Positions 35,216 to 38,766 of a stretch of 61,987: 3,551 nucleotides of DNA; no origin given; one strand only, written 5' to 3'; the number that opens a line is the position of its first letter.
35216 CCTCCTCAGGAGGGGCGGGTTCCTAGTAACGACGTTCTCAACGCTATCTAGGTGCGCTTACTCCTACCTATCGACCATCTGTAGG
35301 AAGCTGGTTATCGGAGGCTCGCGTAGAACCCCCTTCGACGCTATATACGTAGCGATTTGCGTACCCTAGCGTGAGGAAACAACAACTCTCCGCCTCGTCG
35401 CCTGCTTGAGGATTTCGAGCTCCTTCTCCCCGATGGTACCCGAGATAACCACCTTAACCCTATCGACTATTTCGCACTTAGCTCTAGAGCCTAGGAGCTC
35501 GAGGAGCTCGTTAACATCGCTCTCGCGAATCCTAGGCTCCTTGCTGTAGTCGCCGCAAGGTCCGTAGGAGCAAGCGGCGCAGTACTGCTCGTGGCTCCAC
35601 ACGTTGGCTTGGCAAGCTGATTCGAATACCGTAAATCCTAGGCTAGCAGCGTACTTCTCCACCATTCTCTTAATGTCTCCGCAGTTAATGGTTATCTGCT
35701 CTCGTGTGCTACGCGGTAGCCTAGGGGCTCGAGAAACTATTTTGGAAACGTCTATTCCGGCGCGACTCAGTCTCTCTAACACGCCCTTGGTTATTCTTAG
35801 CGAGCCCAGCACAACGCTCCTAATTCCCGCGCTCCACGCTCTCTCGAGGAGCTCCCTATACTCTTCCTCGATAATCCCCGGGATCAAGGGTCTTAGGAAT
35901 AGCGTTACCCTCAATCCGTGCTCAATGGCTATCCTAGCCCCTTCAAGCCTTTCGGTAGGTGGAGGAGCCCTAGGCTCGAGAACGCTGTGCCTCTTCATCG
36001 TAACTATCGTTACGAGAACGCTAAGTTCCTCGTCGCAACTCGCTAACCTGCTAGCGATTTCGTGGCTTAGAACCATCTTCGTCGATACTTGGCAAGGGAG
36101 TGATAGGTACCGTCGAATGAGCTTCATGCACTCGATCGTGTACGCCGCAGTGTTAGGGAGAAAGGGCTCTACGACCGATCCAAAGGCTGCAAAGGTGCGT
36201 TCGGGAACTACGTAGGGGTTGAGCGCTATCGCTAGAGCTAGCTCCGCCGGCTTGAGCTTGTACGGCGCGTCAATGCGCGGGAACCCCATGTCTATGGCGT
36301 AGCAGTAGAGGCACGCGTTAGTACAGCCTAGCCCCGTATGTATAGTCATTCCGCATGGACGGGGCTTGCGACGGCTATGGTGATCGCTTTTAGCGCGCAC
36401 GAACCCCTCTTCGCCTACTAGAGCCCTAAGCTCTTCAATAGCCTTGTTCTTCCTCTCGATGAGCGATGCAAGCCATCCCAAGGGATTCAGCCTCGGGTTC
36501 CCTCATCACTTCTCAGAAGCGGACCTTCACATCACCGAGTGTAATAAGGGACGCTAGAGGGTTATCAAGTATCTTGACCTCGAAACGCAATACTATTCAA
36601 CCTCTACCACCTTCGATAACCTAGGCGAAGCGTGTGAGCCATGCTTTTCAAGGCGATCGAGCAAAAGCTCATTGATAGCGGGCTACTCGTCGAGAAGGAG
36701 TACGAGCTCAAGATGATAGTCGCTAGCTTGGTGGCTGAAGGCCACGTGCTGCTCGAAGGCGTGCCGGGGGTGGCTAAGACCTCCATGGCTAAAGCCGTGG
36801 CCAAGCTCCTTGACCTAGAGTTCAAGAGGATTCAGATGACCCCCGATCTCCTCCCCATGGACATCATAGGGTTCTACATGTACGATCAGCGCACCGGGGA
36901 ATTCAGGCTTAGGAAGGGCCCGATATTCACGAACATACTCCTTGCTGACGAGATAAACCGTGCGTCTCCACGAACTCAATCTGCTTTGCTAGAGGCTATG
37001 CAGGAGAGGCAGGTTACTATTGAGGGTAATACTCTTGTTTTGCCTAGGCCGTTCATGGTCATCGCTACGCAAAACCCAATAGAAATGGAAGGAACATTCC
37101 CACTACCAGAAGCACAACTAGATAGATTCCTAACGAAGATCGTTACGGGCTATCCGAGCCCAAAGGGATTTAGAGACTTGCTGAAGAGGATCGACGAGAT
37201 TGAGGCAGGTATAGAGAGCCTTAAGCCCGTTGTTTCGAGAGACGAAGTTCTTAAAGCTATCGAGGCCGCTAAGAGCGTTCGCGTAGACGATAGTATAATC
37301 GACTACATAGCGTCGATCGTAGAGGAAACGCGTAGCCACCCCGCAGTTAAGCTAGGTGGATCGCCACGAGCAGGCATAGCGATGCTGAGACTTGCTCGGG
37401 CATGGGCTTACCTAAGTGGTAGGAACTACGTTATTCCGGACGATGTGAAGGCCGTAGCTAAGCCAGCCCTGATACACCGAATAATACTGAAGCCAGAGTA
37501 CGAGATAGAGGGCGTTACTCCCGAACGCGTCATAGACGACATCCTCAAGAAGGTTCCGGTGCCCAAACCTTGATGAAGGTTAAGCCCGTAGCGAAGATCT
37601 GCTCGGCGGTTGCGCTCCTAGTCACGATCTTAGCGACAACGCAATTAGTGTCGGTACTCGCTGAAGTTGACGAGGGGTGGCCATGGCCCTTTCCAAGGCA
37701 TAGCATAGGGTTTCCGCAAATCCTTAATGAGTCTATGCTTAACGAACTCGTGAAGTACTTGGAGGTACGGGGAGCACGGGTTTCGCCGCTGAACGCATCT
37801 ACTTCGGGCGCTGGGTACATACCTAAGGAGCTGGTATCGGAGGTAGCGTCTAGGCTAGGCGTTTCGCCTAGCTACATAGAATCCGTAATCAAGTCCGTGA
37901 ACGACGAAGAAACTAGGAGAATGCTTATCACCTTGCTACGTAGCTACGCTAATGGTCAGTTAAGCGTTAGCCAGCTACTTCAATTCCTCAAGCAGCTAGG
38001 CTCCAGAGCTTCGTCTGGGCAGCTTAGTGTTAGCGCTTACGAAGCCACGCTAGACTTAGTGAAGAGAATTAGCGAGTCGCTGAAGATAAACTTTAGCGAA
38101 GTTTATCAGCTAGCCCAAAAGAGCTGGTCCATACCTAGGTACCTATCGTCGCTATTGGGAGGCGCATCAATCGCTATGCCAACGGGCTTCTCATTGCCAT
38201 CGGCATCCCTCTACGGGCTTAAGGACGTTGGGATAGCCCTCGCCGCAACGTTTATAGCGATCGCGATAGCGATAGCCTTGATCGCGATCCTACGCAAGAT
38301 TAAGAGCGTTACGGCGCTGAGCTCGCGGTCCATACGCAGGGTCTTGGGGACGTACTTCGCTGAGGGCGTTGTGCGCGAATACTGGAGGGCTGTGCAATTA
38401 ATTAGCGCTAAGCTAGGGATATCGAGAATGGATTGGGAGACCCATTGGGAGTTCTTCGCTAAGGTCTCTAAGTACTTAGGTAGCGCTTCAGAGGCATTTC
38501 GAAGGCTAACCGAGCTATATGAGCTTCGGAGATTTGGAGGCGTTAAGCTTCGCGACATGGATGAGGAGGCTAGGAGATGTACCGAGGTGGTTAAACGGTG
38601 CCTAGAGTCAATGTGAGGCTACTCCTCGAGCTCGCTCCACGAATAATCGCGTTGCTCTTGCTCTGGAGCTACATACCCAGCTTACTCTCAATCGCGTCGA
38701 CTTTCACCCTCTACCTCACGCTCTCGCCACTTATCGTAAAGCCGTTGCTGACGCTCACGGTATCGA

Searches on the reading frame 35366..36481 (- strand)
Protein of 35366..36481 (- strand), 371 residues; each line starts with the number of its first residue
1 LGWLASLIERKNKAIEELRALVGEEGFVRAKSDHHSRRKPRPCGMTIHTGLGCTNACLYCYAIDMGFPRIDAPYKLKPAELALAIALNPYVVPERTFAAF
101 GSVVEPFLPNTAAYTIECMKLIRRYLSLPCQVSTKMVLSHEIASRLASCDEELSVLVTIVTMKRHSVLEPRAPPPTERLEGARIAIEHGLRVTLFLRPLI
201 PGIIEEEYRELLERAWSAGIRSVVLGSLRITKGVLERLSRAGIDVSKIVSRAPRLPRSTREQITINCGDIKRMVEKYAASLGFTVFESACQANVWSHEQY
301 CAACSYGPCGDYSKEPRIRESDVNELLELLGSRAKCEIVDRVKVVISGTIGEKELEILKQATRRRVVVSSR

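Call 24: search_protein_families(library=pfam, proteins=[window:35366-36481:-], max_evalue=0.0001)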
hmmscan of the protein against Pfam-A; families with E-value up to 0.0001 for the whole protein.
window:35366-36481:- (371 aa): 1 family
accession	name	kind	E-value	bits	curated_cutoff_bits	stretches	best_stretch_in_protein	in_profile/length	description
PF04055.27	Radical_SAM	-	2.4e-11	44.5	29.5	1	49-214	3-165/166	Radical SAM superfamily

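Call 60: search_protein_families(library=ncbifam, proteins=[window:35366-36481:-], max_evalue=0.000001)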
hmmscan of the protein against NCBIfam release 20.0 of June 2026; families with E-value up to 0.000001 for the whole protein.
window:35366-36481:- (371 aa): 2 families
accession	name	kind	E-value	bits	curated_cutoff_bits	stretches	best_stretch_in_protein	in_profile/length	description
NF033668.1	rSAM_PA0069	hypoth_equivalog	1.5e-09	37.4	360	1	117-234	140-260/348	PA0069 family radical SAM protein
NF038135.1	rSAM_Rv2578c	equivalog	3.9e-07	29.4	430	0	150-234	180-266/317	Rv2578c family radical SAM protein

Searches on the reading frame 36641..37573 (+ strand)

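Call 23: search_protein_families(library=pfam, proteins=[window:36641-37573:+], max_evalue=0.0001)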
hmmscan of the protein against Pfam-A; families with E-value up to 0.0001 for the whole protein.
window:36641-37573:+ (310 aa): 8 families
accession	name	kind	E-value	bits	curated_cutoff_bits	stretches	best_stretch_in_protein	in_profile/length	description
PF07726.17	AAA_3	-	3.7e-65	218.2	27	1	35-164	1-130/131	ATPase family associated with various cellular activities (AAA)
PF17863.7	AAA_lid_2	-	2.9e-27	94.6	22.7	1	229-301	2-74/74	AAA lid domain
PF07728.20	AAA_5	-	1.1e-17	64.8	22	1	35-163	1-139/139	AAA domain (dynein-related subfamily)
PF20030.5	bpMoxR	-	1.8e-09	37.4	27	1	16-200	14-197/205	MoxR domain in the MoxR-vWA-beta-propeller ternary systems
PF00004.35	AAA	-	5.9e-08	33.7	21.2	1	36-148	1-112/131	ATPase family associated with various cellular activities (AAA)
PF00493.29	MCM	-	1.6e-06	27.8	23.3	1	30-148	54-175/224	MCM P-loop domain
PF05496.18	RuvB_N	-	1.1e-05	25.7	27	0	33-127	33-115/159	Holliday junction DNA helicase RuvB P-loop domain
PF00158.32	Sigma54_activat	-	9.4e-05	22.6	20.2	0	32-145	21-142/168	Sigma-54 interaction domain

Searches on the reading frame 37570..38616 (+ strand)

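Call 23: search_protein_families(library=pfam, proteins=[window:37570-38616:+], max_evalue=0.0001)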
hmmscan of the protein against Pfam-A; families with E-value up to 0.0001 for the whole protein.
window:37570-38616:+ (348 aa): 1 family
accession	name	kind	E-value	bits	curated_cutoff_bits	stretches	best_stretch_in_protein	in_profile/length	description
PF13559.11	DUF4129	-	9.2e-09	35.7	24.8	1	271-329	2-58/69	Domain of unknown function (DUF4129)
